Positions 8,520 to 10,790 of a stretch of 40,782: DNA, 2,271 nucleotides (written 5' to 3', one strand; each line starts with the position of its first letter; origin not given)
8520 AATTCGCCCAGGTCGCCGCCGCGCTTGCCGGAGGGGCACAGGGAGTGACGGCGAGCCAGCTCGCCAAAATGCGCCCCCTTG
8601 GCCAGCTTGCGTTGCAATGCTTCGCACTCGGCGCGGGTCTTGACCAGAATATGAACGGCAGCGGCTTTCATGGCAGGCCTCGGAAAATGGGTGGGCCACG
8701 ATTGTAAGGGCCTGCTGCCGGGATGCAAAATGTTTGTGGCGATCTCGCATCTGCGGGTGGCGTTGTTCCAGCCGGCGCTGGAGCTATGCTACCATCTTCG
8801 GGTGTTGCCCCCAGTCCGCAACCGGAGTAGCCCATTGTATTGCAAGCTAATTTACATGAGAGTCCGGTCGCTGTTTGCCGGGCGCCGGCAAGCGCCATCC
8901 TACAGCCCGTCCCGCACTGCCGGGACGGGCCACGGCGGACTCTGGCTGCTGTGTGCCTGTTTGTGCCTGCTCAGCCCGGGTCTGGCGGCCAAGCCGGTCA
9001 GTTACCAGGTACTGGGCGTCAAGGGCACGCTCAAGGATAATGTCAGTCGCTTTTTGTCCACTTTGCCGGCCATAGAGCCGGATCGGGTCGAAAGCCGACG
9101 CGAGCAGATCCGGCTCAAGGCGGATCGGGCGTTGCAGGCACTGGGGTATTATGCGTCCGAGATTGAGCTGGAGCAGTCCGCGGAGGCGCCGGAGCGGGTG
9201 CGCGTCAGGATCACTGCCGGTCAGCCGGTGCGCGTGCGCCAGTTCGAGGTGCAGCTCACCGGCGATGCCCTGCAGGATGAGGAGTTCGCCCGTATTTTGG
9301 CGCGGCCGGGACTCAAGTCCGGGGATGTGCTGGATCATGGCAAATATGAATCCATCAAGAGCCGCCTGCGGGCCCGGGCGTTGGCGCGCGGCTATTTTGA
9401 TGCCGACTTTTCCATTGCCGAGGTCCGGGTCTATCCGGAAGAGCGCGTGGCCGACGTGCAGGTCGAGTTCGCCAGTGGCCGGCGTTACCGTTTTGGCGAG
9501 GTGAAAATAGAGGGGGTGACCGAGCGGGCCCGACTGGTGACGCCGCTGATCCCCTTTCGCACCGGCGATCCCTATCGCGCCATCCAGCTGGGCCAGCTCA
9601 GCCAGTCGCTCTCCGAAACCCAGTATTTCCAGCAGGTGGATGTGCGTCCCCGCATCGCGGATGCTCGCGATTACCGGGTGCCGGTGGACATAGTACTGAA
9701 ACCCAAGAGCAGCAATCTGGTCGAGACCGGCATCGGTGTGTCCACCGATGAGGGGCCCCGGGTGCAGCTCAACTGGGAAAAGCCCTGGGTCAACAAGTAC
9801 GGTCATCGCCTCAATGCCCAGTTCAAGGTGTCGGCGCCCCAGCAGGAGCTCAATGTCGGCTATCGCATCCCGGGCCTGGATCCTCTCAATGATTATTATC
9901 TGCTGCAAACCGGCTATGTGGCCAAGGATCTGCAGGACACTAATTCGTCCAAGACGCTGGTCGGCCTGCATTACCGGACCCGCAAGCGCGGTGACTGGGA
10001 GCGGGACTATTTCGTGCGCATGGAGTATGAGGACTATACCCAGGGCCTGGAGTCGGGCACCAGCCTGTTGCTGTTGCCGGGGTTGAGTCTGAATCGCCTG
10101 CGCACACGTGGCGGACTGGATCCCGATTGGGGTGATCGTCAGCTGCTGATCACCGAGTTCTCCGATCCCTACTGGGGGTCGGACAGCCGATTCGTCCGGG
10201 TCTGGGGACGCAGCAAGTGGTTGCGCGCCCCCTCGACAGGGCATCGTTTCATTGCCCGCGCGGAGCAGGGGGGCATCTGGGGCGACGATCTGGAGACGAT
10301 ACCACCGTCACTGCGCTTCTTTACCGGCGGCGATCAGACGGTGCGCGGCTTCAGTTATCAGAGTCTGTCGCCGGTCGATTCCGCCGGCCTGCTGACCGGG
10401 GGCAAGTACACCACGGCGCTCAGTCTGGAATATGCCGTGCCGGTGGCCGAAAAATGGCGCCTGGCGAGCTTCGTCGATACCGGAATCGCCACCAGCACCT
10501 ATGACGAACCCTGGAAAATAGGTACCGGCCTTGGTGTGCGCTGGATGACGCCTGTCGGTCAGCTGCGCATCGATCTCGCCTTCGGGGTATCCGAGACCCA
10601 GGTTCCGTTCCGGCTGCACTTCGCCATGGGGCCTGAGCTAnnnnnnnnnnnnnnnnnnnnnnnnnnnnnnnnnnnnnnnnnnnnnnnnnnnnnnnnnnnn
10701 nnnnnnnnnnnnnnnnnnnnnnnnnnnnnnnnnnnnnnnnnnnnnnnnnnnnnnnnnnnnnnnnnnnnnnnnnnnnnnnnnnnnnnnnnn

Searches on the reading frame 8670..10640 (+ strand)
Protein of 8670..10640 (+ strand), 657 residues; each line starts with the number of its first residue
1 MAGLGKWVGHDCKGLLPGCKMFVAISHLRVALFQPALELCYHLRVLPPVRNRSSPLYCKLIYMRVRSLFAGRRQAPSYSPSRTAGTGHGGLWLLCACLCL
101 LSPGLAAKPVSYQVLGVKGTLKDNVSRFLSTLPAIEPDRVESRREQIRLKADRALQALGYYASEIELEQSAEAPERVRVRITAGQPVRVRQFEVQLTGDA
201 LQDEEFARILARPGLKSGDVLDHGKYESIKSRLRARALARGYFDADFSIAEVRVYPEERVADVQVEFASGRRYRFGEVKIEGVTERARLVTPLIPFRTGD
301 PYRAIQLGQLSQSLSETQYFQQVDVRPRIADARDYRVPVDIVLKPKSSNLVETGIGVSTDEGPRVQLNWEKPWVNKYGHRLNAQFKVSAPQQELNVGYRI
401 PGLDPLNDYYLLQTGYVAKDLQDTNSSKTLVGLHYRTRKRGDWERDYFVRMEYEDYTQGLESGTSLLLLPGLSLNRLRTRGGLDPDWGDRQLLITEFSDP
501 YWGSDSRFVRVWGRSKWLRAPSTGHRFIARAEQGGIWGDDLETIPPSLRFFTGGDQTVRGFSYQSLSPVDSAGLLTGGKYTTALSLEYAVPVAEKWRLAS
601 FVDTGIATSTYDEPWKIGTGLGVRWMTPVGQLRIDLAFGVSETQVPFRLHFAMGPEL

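Call 45: search_protein_families(library=pfam, proteins=[window:8670-10640:+], max_evalue=0.00001)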
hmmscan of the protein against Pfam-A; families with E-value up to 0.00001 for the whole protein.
window:8670-10640:+ (657 aa): 3 families
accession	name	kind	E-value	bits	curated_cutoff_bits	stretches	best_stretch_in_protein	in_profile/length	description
PF01103.29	Omp85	-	4.9e-28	99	24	1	356-654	14-322/325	Omp85 superfamily domain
PF07244.20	POTRA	-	5.5e-16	59.5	21.3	1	193-265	5-72/79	Surface antigen variable number repeat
PF17243.7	POTRA_TamA_1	-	8.1e-15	55.1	26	1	112-182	2-73/74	POTRA domain TamA domain 1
